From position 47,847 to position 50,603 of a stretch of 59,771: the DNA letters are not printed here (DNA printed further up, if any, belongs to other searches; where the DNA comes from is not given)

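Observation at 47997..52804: Glycyl radical enzyme with an atypical Cys loop (GCVYP), its activase and a dedicated membrane redox protein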

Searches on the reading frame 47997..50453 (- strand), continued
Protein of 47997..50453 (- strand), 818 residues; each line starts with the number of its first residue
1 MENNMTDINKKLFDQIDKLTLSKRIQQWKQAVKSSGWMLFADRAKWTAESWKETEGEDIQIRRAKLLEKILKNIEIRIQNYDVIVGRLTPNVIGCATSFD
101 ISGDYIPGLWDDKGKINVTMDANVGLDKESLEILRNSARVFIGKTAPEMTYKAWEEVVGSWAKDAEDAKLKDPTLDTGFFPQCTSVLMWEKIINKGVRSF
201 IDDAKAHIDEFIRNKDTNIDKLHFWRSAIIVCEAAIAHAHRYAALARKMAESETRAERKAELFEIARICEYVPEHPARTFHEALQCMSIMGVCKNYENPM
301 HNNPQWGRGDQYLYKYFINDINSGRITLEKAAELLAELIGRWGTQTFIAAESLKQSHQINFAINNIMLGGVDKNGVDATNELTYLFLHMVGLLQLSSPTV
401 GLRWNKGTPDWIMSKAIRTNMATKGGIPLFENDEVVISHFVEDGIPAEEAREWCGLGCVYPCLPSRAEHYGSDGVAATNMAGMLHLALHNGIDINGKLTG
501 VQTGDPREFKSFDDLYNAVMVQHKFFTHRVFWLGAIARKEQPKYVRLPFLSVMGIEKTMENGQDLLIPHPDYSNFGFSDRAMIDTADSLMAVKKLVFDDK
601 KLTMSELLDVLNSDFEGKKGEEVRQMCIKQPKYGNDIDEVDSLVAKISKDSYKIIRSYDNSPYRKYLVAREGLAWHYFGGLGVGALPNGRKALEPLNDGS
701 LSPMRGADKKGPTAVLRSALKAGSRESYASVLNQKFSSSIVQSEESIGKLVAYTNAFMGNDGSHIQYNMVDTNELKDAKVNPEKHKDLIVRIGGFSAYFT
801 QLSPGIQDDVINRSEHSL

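Call 29: search_solved_structures(query=window:47997-50453:-, show_alignments=3, max_evalue=1e-100)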
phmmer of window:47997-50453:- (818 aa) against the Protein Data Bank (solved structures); distinct sequences matched with E-value up to 1e-100: 3.
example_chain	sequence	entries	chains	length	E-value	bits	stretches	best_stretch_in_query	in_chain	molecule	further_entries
1r8w_A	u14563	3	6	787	7.9e-109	368.3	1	22-817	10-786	glycerol dehydratase | B12-independent glycerol dehydratase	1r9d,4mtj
9f3w_A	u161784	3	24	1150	4.4e-106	359.2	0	191-814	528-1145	Choline trimethylamine-lyase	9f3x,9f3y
5ymr_B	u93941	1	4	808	5.3e-106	359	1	40-817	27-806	Formate acetyltransferase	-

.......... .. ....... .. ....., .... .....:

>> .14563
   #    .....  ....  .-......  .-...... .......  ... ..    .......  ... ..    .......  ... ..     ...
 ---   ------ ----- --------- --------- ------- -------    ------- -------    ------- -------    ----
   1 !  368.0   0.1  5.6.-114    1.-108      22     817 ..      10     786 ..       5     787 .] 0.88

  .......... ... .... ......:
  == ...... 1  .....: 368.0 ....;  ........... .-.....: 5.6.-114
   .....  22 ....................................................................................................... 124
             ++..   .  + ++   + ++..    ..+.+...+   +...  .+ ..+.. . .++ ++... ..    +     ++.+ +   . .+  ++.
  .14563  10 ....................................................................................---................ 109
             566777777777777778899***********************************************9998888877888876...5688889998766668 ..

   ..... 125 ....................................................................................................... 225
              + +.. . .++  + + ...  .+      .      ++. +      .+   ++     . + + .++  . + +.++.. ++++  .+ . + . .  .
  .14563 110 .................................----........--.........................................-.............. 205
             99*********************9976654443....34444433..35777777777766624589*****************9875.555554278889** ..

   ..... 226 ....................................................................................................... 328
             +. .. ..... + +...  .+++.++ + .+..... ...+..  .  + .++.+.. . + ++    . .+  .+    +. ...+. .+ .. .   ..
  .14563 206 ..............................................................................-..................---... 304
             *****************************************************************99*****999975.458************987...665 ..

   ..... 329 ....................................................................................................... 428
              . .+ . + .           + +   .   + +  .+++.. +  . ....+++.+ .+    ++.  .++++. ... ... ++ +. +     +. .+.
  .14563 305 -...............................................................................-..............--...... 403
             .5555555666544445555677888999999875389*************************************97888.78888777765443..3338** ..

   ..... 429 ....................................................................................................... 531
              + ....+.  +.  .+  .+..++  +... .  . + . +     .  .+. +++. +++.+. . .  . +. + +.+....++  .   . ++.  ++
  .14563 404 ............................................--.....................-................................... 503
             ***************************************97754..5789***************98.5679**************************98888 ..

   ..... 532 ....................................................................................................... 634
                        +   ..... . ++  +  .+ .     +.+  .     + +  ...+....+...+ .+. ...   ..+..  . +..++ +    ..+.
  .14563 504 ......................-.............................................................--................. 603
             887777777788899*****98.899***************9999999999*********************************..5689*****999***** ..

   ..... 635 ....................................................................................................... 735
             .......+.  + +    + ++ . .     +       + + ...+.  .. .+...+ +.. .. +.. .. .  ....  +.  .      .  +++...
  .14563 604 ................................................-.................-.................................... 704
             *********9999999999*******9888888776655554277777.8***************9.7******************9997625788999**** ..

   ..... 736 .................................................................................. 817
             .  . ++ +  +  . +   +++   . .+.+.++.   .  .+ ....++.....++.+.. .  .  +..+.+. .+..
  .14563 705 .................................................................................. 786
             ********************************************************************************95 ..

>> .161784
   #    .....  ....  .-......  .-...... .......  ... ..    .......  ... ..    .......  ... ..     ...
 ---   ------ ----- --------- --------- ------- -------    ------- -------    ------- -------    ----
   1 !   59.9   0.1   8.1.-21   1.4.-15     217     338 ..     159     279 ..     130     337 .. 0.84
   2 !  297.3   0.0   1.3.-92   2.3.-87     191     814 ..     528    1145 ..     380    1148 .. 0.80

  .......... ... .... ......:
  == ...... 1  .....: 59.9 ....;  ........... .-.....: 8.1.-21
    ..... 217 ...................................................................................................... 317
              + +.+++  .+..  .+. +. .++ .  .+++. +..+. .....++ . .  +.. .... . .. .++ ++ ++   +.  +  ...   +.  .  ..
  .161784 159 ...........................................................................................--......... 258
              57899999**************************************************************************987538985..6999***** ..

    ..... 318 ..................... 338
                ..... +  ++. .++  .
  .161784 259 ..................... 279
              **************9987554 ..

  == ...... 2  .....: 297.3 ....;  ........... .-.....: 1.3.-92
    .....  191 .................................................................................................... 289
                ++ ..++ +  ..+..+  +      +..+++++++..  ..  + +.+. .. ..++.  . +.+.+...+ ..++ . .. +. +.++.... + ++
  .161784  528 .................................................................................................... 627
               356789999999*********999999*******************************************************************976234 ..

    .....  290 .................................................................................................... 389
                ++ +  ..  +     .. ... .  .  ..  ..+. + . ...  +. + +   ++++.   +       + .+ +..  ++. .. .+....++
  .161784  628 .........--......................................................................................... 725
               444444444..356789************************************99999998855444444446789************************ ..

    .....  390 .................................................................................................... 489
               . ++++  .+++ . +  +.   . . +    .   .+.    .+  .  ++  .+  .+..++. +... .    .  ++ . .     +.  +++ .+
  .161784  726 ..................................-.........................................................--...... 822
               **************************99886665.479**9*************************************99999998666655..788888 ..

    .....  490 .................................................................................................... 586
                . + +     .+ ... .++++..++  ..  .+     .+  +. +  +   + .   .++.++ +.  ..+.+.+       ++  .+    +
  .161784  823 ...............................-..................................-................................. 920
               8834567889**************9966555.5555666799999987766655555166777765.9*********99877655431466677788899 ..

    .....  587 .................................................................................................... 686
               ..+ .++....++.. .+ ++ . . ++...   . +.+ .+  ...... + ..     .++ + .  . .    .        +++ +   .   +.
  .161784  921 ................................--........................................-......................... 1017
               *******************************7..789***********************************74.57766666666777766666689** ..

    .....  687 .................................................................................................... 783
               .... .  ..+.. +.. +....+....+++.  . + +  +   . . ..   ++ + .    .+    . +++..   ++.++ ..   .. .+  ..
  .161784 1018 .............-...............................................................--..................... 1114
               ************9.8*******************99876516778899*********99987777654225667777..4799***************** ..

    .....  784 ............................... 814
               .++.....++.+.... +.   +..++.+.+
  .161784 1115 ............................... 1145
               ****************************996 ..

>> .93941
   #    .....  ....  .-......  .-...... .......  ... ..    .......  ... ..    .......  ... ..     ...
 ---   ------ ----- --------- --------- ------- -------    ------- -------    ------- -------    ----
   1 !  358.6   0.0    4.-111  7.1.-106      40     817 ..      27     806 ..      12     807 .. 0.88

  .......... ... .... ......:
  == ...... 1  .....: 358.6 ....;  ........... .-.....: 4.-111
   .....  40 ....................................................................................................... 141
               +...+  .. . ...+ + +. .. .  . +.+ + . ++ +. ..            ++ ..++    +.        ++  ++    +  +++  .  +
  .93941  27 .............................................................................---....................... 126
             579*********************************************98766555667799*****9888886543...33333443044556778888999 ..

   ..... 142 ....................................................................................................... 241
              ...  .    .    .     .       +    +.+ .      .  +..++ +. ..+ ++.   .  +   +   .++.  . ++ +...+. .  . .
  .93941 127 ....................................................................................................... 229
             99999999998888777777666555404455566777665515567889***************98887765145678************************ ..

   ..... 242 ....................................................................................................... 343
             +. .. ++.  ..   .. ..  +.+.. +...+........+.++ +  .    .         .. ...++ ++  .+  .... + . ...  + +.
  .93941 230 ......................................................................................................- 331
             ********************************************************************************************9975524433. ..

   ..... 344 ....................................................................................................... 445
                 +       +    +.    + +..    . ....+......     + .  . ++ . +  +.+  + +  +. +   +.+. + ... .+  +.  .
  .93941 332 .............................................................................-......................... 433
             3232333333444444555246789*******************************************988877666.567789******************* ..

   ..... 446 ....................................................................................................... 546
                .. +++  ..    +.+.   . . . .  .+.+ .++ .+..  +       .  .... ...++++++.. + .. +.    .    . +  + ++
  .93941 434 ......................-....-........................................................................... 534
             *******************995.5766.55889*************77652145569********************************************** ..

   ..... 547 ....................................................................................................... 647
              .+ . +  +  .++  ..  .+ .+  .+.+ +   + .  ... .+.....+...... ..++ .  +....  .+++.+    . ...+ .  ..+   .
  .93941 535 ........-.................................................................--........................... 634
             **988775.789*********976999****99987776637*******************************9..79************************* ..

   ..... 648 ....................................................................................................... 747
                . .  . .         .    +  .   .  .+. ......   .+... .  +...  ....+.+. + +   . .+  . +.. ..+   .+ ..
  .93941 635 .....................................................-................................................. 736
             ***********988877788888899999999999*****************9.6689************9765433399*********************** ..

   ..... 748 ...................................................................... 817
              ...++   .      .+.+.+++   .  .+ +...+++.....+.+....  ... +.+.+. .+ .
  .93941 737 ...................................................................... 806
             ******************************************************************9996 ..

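Call 39: search_protein_families(library=pfam, alignment_id=A1, max_evalue=0.00001)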
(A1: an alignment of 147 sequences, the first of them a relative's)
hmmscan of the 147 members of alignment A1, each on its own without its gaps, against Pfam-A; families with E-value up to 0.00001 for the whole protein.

A. member 1, L001:6423-6956:+ (177 aa): 1 family
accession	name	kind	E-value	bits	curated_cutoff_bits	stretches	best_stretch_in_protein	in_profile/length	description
PF12728.13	HTH_17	-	1.6e-13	51.1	27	1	5-48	1-44/51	Helix-turn-helix domain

B. families by the number of members that match (of 147 scanned): 179 families (the first 25 are shown)
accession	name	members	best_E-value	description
PF07519.17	Tannase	5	6.1e-116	Tannase and feruloyl esterase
PF07859.19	Abhydrolase_3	4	7.3e-87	alpha/beta hydrolase fold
PF13561.12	adh_short_C2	4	4.8e-57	Enoyl-(Acyl carrier protein) reductase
PF00106.31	adh_short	4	9.4e-52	short chain dehydrogenase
PF20434.5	BD-FAE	4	4.9e-24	BD-FAE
PF08659.16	KR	4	2.1e-13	KR domain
PF23441.1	SDR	4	1.4e-11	SDR-like rossmann domain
PF00135.34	COesterase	3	3.6e-108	Carboxylesterase family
PF07690.21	MFS_1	3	1.3e-60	Major Facilitator Superfamily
PF00724.26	Oxidored_FMN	3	6.8e-53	NADH:flavin oxidoreductase / NADH oxidase family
PF07992.20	Pyr_redox_2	3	6.7e-33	Pyridine nucleotide-disulphide oxidoreductase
PF00070.33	Pyr_redox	3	1.7e-16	Pyridine nucleotide-disulphide oxidoreductase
PF13450.12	NAD_binding_8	3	6.4e-16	NAD(P)-binding Rossmann-like domain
PF01266.30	DAO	3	1.7e-15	FAD dependent oxidoreductase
PF01609.27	DDE_Tnp_1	3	6.3e-13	Transposase DDE domain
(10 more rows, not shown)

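Call 43: search_protein_families(library=pfam, alignment_id=A2, max_evalue=0.00001)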
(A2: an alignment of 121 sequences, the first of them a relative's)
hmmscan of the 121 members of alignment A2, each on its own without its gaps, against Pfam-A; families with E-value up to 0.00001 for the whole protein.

A. member 1, L033:5527-6642:+ (371 aa): 0 families

B. families by the number of members that match (of 121 scanned): 153 families (the first 25 are shown)
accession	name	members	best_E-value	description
PF07519.17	Tannase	5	1.5e-118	Tannase and feruloyl esterase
PF00724.26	Oxidored_FMN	4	2.7e-51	NADH:flavin oxidoreductase / NADH oxidase family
PF01266.30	DAO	4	1.5e-12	FAD dependent oxidoreductase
PF12831.13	FAD_oxidored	4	2.6e-12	FAD dependent oxidoreductase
PF03486.20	HI0933_like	4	1.6e-10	HI0933-like protein Rossmann domain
PF01614.24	IclR_C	3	1.8e-27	Bacterial transcriptional regulator IclR C-terminal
PF07992.20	Pyr_redox_2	3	2.9e-26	Pyridine nucleotide-disulphide oxidoreductase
PF00890.30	FAD_binding_2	3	3.2e-25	FAD binding domain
PF00070.33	Pyr_redox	3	1.3e-13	Pyridine nucleotide-disulphide oxidoreductase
PF13738.12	Pyr_redox_3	3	1.9e-12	Pyridine nucleotide-disulphide oxidoreductase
PF13450.12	NAD_binding_8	3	2.3e-12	NAD(P)-binding Rossmann-like domain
PF00037.32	Fer4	3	4.1e-11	4Fe-4S binding domain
PF12838.12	Fer4_7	3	7.7e-08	4Fe-4S dicluster domain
PF06253.16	MTTB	2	3.7e-107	Trimethylamine methyltransferase (MTTB)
PF00128.31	Alpha-amylase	2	4.9e-78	Alpha amylase, catalytic domain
PF02901.20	PFL-like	2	1.8e-24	Pyruvate formate lyase-like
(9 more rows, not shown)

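Call 44: search_protein_families(library=pfam, alignment_id=A3, max_evalue=0.00001)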
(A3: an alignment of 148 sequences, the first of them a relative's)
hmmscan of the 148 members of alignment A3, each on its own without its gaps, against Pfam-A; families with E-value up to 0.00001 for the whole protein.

A. member 1, L001:23-1855:- (610 aa): 2 families
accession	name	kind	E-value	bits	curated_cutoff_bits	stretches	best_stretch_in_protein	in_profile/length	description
PF00654.25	Voltage_CLC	-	6.1e-96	322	24.8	1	92-435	1-346/346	Voltage gated chloride channel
PF00571.33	CBS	-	1.1e-18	67.8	24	2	535-590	2-55/57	CBS domain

B. families by the number of members that match (of 148 scanned): 183 families (the first 25 are shown)
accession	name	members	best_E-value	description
PF13561.12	adh_short_C2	4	7.1e-54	Enoyl-(Acyl carrier protein) reductase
PF00106.31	adh_short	4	1e-52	short chain dehydrogenase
PF00005.33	ABC_tran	4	7e-34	ABC transporter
PF04055.27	Radical_SAM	4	7.3e-18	Radical SAM superfamily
PF02653.21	BPD_transp_2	3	1.2e-33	Branched-chain amino acid transport system / permease component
PF07690.21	MFS_1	3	1e-29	Major Facilitator Superfamily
PF01590.32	GAF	3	4.2e-21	GAF domain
PF07992.20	Pyr_redox_2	3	7.6e-18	Pyridine nucleotide-disulphide oxidoreductase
PF08448.16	PAS_4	3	1e-15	PAS fold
PF01266.30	DAO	3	4e-13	FAD dependent oxidoreductase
PF08659.16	KR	3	1.7e-12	KR domain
PF13304.12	AAA_21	3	5.7e-11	AAA domain, putative AbiEii toxin, Type IV TA system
PF12838.12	Fer4_7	3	1.1e-09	4Fe-4S dicluster domain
PF05690.20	ThiG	2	1.1e-108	Thiazole biosynthesis protein ThiG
PF00654.25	Voltage_CLC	2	6.1e-96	Voltage gated chloride channel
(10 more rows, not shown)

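Call 70: search_protein_representatives(protein=window:47997-50441:-)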
Query: 814 residues. Proteins with E-value up to 0.001 (for the whole library): 6873; up to 1e-10: 3670; up to 1e-30: 1529. The best 150 are listed.
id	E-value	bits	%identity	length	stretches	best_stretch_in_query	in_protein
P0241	4.4e-240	815.7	48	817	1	2-812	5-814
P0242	3.0e-230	783.2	58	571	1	246-814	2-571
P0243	2.6e-206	704.0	50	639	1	3-634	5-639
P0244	2.7e-206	704.0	43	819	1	8-814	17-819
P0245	5.8e-190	649.9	42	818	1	7-812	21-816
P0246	1.7e-189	648.4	42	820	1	6-814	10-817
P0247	1.9e-180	618.5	40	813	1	3-814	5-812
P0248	5.3e-162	557.5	46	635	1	181-813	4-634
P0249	1.2e-159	549.6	39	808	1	12-814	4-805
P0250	6.1e-155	534.1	58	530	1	4-405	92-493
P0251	2.2e-152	525.6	38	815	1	10-813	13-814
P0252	5.8e-148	511.0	39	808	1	17-810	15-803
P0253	4.7e-146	504.7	40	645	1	172-812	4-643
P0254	1.5e-143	496.5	39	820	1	16-810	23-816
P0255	3.2e-143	495.4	37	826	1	11-814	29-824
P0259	1.5e-132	460.1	36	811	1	17-812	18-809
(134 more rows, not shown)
